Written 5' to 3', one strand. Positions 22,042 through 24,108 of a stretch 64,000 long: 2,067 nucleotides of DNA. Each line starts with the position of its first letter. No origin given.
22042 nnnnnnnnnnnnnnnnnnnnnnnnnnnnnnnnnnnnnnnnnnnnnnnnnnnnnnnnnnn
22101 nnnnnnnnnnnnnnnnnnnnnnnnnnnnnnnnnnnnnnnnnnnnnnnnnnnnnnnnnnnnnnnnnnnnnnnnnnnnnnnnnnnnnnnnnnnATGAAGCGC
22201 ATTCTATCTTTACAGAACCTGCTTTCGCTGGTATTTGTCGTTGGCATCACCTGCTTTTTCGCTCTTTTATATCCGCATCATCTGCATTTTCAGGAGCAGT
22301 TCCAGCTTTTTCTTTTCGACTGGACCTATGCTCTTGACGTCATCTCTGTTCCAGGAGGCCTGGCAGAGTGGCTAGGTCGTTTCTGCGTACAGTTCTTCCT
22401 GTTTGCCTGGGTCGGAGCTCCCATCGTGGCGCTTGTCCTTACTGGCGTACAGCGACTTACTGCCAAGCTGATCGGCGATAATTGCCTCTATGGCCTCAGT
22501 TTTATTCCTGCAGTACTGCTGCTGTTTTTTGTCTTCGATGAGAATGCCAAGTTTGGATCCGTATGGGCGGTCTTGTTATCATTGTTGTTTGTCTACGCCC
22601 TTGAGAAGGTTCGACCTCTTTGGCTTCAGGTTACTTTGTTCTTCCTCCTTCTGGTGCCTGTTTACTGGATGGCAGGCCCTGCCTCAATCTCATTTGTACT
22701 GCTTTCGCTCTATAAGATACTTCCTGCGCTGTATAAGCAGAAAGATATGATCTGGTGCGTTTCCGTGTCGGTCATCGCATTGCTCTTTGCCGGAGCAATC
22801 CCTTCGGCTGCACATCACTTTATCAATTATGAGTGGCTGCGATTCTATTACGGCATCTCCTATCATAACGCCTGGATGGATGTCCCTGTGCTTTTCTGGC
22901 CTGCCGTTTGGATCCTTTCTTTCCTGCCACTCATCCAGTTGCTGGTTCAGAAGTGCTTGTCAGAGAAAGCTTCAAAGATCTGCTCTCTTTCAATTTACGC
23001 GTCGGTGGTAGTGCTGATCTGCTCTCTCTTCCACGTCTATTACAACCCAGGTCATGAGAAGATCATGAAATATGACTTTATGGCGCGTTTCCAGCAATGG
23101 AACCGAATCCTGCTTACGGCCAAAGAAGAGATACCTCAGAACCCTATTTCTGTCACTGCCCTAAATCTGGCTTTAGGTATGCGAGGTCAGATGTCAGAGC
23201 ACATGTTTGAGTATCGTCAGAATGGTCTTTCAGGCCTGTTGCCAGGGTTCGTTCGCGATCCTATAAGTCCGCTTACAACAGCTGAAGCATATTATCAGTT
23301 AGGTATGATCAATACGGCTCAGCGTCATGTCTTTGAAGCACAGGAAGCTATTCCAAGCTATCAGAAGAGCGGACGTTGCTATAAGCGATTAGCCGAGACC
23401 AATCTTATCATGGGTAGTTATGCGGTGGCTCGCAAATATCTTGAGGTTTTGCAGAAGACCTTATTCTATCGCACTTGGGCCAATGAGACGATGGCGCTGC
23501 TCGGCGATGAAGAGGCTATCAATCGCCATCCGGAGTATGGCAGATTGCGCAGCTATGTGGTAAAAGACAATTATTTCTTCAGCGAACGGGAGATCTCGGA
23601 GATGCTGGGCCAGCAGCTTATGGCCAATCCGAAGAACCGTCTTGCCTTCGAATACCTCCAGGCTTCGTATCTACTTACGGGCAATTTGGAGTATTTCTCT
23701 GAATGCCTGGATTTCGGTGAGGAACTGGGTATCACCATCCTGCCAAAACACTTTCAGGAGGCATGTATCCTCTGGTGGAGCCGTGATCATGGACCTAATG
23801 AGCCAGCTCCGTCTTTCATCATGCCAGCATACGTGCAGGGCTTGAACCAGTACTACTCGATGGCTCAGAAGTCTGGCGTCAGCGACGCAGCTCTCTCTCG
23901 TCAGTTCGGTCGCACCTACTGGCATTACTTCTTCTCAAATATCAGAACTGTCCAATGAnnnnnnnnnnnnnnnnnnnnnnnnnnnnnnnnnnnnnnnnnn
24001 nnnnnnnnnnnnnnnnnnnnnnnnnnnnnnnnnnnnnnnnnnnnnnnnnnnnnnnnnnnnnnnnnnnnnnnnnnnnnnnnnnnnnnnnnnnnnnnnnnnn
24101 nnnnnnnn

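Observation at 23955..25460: Invariant single CxxCH motif in all three propeller lipoproteins: possible c-type heme site on a TolB-like scaffold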

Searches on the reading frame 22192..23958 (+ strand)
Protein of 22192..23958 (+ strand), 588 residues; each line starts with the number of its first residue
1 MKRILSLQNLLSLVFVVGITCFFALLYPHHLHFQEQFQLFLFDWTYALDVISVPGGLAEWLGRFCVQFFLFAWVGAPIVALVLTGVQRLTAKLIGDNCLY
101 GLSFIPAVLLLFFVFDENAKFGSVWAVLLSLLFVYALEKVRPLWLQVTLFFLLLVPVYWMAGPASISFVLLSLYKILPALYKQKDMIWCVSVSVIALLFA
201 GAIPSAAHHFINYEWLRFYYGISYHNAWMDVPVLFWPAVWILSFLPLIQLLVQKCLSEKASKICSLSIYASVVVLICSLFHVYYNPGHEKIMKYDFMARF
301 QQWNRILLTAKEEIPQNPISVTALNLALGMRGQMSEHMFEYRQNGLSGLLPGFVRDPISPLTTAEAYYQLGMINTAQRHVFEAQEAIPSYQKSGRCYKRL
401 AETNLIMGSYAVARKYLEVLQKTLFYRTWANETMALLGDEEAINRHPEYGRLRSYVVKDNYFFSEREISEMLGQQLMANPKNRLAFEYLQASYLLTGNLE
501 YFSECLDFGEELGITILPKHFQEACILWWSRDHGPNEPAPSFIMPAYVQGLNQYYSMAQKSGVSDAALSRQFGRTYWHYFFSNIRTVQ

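Call 3: search_protein_families(library=pfam, proteins=[window:22192-23958:+], max_evalue=0.01)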
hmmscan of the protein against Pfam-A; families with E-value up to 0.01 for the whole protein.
window:22192-23958:+ (588 aa): 1 family
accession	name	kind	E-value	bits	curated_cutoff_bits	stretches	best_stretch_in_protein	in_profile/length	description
PF19529.4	DUF6057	-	5e-156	521.4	29.8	1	6-581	5-567/569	Family of unknown function (DUF6057)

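Call 4: search_protein_families(library=ncbifam, proteins=[window:22192-23958:+], max_evalue=0.01)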
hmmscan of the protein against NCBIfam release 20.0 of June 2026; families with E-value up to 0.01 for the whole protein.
window:22192-23958:+ (588 aa): 0 families

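Call 33: find_homologous_proteins(query=window:22192-23958:+, max_evalue=0.001)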
Query window:22192-23958:+ (588 aa): 2106 proteins with E <= 0.001 among 8000 candidates; the best 120 are listed.
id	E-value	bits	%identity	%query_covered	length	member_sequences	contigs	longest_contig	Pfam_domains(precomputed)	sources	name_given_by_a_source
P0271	0.0e+0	1350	100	100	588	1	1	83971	PF19529.5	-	-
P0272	0.0e+0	1215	88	100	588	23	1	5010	PF19529.5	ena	-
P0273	0.0e+0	1174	86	100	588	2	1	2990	PF19529.5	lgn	-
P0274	0.0e+0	1165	86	100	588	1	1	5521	PF19529.5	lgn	-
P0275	0.0e+0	1158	84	100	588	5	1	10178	PF19529.5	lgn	-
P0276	0.0e+0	1098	80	100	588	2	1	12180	PF19529.5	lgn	-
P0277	0.0e+0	1031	76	100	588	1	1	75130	PF19529.5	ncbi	-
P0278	1.1e-295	1000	73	100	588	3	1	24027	PF19529.5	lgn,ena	-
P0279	2.7e-288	976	71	100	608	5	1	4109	PF19529.5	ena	-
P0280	3.1e-288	976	72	100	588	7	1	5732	PF19529.5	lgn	-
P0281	4.2e-283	959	70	100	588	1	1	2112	PF19529.5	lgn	-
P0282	6.5e-283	958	70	100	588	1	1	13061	PF19529.5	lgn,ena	-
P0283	1.6e-282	957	70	100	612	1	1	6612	PF19529.5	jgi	-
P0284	1.1e-279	947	71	100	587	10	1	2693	PF19529.5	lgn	-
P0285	5.5e-279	945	70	100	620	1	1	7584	PF19529.5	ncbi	-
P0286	6.4e-273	925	68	100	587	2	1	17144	PF19529.5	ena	-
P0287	3.6e-267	906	67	100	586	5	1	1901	PF19529.5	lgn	-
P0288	8.8e-261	885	66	100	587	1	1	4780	PF19529.5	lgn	-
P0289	9.6e-205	700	54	99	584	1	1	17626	PF19529.5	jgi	-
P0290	1.6e-179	617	51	98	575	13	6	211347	PF19529.5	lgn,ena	-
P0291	4.6e-179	615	50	99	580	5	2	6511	PF19529.5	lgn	-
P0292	3.8e-178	612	50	99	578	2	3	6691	PF19529.5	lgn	-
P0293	5.1e-178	612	49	99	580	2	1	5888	PF19529.5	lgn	-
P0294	6.4e-176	605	50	98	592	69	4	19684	PF19529.5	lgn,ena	-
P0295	3.7e-175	602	50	99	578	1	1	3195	PF19529.5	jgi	-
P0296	8.0e-175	601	49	99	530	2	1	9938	PF19529.5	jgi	-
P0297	1.5e-174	600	50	99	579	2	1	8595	PF19529.5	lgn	-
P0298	8.3e-173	594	49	99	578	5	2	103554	PF19529.5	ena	-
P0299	2.1e-172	593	47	99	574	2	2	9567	PF19529.5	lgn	-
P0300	3.3e-171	589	49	99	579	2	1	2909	PF19529.5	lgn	-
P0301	6.4e-170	585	48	99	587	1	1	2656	PF19529.5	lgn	-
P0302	7.3e-169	581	48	98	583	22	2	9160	PF19529.5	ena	-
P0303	1.2e-168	581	50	98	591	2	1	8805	PF19529.5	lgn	-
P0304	2.7e-168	579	49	99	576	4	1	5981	PF19529.5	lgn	-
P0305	5.5e-168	578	49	96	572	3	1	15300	PF19529.5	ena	-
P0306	9.7e-168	578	48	99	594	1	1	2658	PF19529.5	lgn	-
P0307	1.1e-167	577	46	99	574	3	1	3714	PF19529.5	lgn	-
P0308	1.6e-166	574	49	98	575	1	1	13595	PF19529.5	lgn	-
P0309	1.9e-165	570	46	99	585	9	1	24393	PF19529.5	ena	-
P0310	2.0e-165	570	51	91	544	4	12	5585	PF19529.5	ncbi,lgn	-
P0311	2.3e-165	570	46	99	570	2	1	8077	PF19529.5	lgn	-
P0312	3.3e-165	569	48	99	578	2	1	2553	PF19529.5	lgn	-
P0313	6.2e-165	568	48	97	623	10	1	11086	PF19529.5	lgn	-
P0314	1.4e-164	567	47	99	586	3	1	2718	PF19529.5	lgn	-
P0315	2.7e-164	566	47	99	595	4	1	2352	PF19529.5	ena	-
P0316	3.5e-164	566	48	96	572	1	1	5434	PF19529.5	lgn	-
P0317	2.5e-163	563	46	98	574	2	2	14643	PF19529.5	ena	-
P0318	3.8e-163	562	48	98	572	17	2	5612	PF19529.5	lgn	-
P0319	2.4e-162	560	47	97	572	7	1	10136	PF19529.5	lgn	-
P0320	7.2e-162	558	48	99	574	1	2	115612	PF19529.5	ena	-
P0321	8.6e-161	555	47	98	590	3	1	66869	PF19529.5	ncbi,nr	ncbi:MAG: hypothetical protein IKT00_02235 [Prevotella sp.]|nr:hypothetical protein [Prevotella sp.]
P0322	1.2e-160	554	46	99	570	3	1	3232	PF19529.5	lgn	-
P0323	5.5e-160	552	47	98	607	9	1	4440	PF19529.5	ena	-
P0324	1.3e-159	551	47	98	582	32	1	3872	PF19529.5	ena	-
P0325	2.9e-158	546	46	99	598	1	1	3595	PF19529.5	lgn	-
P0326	3.6e-158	546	45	99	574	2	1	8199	PF19529.5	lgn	-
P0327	3.4e-157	543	46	98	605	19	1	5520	PF19529.5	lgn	-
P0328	3.5e-157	543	44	99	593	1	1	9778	PF19529.5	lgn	-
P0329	6.1e-157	542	46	98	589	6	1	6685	PF19529.5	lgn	-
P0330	1.9e-156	540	46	99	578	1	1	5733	PF19529.5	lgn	-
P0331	2.4e-156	540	46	97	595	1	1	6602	PF19529.5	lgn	-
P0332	2.9e-156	540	45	98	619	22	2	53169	PF19529.5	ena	-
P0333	3.5e-156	539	45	97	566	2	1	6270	PF19529.5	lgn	-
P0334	8.5e-155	535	44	98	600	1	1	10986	PF19529.5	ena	-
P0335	1.7e-153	531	46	98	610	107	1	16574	PF19529.5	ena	-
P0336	9.8e-153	528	45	98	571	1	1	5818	PF19529.5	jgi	-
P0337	1.9e-152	527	45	98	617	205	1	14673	PF19529.5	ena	-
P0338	3.0e-152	527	45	97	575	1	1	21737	PF19529.5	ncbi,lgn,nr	ncbi:MAG: DUF6057 family protein [Bacteroidia bacterium]|nr:DUF6057 family protein [Bacteroidia bact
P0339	4.6e-152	526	46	98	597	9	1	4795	PF19529.5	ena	-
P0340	1.1e-151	525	43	99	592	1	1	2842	PF19529.5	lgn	-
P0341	2.1e-151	524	46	97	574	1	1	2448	PF19529.5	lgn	-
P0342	2.3e-151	524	46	97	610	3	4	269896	PF19529.5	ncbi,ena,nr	ncbi:MAG: hypothetical protein IKX36_04645 [Prevotella sp.]|nr:hypothetical protein [Prevotella sp.]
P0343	4.7e-151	523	43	99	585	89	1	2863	PF19529.5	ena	-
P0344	1.2e-150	521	44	97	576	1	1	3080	PF19529.5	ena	-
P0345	2.4e-150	520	45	98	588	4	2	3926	PF19529.5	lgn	-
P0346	3.6e-150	520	45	97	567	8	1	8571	PF19529.5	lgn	-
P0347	4.0e-150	519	45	98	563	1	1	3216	PF19529.5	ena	-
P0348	7.4e-150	519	46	97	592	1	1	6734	PF19529.5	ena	-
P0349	8.0e-150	518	45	99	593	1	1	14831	PF19529.5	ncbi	-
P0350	9.9e-150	518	47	95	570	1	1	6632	PF19529.5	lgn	-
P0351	1.2e-149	518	43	99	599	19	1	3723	PF19529.5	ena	-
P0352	4.2e-149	516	45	99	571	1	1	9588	PF19529.5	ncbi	-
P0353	4.6e-149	516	46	98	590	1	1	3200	PF19529.5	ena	-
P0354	7.7e-149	515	46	98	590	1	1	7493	PF19529.5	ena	-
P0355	1.3e-148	514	50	85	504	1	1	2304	PF19529.5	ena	-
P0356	1.5e-148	514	45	98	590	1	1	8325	PF19529.5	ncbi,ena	-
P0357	1.8e-148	514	43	97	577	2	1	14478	PF19529.5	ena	-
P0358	2.5e-148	514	45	98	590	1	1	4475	PF19529.5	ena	-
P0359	2.8e-148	513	46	98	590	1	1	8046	PF19529.5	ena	-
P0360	3.0e-148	513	45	98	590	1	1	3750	PF19529.5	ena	-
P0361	3.1e-148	513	46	98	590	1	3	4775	PF19529.5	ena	-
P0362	3.1e-148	513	46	99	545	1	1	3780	PF19529.5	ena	-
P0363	4.3e-148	513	46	98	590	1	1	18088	PF19529.5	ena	-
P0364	4.1e-147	510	46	98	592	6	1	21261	PF19529.5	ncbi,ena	-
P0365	7.7e-147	509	43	97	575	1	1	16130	PF19529.5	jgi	-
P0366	9.9e-147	508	45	97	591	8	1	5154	PF19529.5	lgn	-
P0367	1.6e-146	508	47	98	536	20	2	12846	PF19529.5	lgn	-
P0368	2.0e-146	507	45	96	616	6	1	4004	PF19529.5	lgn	-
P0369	4.9e-146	506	45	98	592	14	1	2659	PF19529.5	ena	-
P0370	1.3e-145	505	43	97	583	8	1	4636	PF19529.5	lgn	-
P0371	2.0e-145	504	46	98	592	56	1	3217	PF19529.5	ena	-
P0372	5.5e-145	502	50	85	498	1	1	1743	PF19529.5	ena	-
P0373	2.3e-144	500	50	86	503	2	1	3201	PF19529.5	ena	-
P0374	3.5e-144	500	45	95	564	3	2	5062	PF19529.5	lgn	-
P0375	3.9e-144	500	50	85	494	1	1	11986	PF19529.5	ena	-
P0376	4.5e-144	499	50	85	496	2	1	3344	PF19529.5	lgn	-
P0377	6.7e-144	499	49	86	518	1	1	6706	PF19529.5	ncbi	-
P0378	9.1e-144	498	43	97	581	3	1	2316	PF19529.5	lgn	-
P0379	9.4e-144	498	43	98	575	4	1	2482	PF19529.5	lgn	-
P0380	1.1e-143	498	43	99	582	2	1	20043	PF19529.5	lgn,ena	-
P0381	1.2e-143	498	44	99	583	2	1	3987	PF19529.5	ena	-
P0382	1.4e-143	498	50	85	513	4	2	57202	PF19529.5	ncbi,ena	-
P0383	1.5e-143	498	50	85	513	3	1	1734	PF19529.5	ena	-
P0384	1.7e-143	498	49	85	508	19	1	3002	PF19529.5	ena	-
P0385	3.3e-143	497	49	86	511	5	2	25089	PF19529.5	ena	-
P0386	6.8e-143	496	49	85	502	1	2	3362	PF19529.5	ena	-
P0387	1.4e-142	495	44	98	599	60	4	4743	PF19529.5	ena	-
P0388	3.6e-142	493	43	98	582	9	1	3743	PF19529.5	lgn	-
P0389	9.3e-142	492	50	85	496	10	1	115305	PF19529.5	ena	-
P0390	1.2e-141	491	49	84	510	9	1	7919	PF19529.5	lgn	-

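Call 42: predict_structure(alignment_id=A4)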
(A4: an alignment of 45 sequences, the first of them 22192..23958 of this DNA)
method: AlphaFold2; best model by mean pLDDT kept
length: 588 residues; sequences in the alignment: 45
mean_pLDDT: 91.1   pTM: 0.86
mean pLDDT of the five models: 91.1, 90.9, 90.7, 90.2, 89.6
residues with pLDDT >= 90: 444; 70-90: 124; 50-70: 16; < 50: 4
segments of 3 or more residues with pLDDT < 50: 1-3
pLDDT, mean of each block of 10 residues (from residue 1): 68 96 94 86 92 94 93 95 97 88 96 92 96 95 95 97 96 93 91 95 94 89 82 91 89 75 89 95 91 93 96 93 97 94 93 85 94 92 81 89 96 97 94 96 96 84 75 91 95 95 90 88 94 86 92 92 89 93 74
secondary structure, 60 per line:
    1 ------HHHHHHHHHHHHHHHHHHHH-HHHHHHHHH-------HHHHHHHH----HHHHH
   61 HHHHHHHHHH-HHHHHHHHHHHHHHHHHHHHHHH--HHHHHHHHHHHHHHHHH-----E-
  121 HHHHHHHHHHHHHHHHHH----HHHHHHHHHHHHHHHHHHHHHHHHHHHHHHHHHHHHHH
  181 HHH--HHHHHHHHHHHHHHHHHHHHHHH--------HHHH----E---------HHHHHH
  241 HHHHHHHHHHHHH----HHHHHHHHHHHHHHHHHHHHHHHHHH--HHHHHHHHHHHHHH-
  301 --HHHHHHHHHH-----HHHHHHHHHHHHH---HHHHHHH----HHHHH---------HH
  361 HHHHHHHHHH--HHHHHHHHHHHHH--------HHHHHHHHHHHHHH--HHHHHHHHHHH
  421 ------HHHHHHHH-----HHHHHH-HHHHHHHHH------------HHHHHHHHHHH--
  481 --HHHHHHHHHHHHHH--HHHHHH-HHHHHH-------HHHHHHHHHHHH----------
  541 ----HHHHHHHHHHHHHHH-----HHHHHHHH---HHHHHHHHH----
elements in order: H7-26 H28-36 H44-51 H56-70 H72-94 H97-113 H121-138 H143-183 H186-208 H217-220 H235-253 H258-283 H286-299 H303-312 H318-330 H334-340 H345-349 H359-370 H373-385 H394-407 H410-420 H427-434 H440-445 H447-455 H468-478 H483-496 H499-504 H506-511 H519-530 H545-559 H565-572 H576-584

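Call 44: fold_search(model_id=the predicted structure, library=pdb)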
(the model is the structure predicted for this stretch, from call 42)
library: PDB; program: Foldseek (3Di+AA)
matches with E <= 10: 898; with E <= 0.001: 0
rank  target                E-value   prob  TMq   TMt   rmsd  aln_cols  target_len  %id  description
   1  8ras_G                1.7e-02  0.97  0.16  0.22  20.9       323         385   11  Plastid-encoded RNA polymerase transcription elongation complex (released 2024-03-06)
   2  8a3t_J                2.5e-02  0.82  0.17  0.19  23.5       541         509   13  S. cerevisiae APC/C-Cdh1 complex (released 2022-08-31)
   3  9fqr_G7               3.9e-02  0.99  0.17  0.40  18.4       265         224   14  96-nm repeat of axonemal doublet microtubules from bovine sperm (released 2025-03-26)
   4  6q6g_Y                4.1e-02  0.94  0.21  0.24  21.1       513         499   13  Cryo-EM structure of the APC/C-Cdc20-Cdk2-cyclinA2-Cks2 complex, the D1 box class (released 2019-09-11)
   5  9qhc_A                4.8e-02  0.99  0.17  0.32  21.2       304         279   15  Crystal structure of 8-repeat CTPR protein with eliminated coordination sites (released 2025-10-22)
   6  8dtg_B                5.8e-02  0.80  0.13  0.11  19.9       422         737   12  Cryo-EM structure of Arabidopsis SPY alternative conformation 1 (released 2023-03-08)
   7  9qhc_B                6.1e-02  0.99  0.18  0.34  21.3       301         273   15  Crystal structure of 8-repeat CTPR protein with eliminated coordination sites (released 2025-10-22)
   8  5i9h_A                6.8e-02  0.85  0.18  0.26  24.9       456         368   12  Crystal structure of designed pentatricopeptide repeat protein dPPR-U8G2 in complex with its target RNA U8G2 (released 2016-04-27)
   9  8j8q_C                7.1e-02  0.85  0.21  0.15  22.4       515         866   13  Structure of the four-component Paf1 complex from Saccharomyces eubayanus (released 2023-05-24)
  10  9gaw_Z                8.0e-02  0.87  0.21  0.25  22.2       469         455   13  High-resolution structure of the Anaphase-promoting complex/cyclosome (APC/C) bound to co-activator Cdh1 (released 2024-08-14)
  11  5i9g_C                8.0e-02  0.85  0.16  0.23  20.2       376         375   12  Crystal structure of designed pentatricopeptide repeat protein dPPR-U8C2 in complex with its target RNA U8C2 (released 2016-04-27)
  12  8a3t_F                8.0e-02  0.75  0.20  0.23  24.8       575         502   12  S. cerevisiae APC/C-Cdh1 complex (released 2022-08-31)
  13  3fp2_A                8.0e-02  0.54  0.16  0.19  33.6       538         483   13  Crystal structure of Tom71 complexed with Hsp82 C-terminal fragment (released 2009-07-28)
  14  8a3t_K                8.6e-02  0.63  0.19  0.22  23.1       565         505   14  S. cerevisiae APC/C-Cdh1 complex (released 2022-08-31)
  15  1w3b_A                9.0e-02  0.84  0.17  0.25  23.8       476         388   13  The superhelical TPR domain of O-linked GlcNAc transferase reveals structural similarities to importin alpha. (released 2004-09-09)
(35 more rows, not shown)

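Call 46: search_solved_structures(query=A3, max_evalue=10)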
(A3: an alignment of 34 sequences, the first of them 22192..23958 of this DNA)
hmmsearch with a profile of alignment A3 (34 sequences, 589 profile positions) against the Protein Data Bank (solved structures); distinct sequences matched with E-value up to 10: 9.
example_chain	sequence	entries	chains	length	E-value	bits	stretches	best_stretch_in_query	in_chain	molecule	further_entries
9e0j_S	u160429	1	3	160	0.13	14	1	156-209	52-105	Photosystem I reaction center subunit XI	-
9z6n_A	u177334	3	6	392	0.27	12.9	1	103-286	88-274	Magnesium transporter NIPA2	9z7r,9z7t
9z7s_B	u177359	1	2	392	0.31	12.7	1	103-286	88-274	Magnesium transporter NIPA2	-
9fpz_B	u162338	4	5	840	0.4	12.3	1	360-417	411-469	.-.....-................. 15, NatA auxiliary subunit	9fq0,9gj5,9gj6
6c95_A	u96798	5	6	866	0.42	12.3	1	360-417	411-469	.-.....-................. 15, NatA auxiliary subunit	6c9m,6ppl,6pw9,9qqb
9f1b_DB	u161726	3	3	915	0.45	12.2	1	360-417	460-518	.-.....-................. 15, NatA auxiliary subunit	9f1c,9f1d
9jj3_B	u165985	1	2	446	0.76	11.4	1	114-207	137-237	Probable proton-coupled zinc antiporter SLC30A4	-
8qql_B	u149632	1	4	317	2.1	10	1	142-234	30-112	Inward rectifier potassium channel 2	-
7zdz_A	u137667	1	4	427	3.2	9.3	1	142-208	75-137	Inward rectifier potassium channel 2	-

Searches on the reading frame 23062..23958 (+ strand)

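Call 51: search_protein_families(library=pfam, proteins=[window:23062-23958:+], max_evalue=10)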
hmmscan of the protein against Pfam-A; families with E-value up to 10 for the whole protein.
window:23062-23958:+ (298 aa): 3 families
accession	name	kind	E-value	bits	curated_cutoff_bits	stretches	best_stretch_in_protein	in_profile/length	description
PF19529.4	DUF6057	-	7.3e-99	332.6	29.8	1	1-291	277-567/569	Family of unknown function (DUF6057)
PF13424.12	TPR_12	-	0.062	13.9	30.1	1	74-128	10-69/77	Tetratricopeptide repeat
PF07719.23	TPR_2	-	0.083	13.5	27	1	74-96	1-23/34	Tetratricopeptide repeat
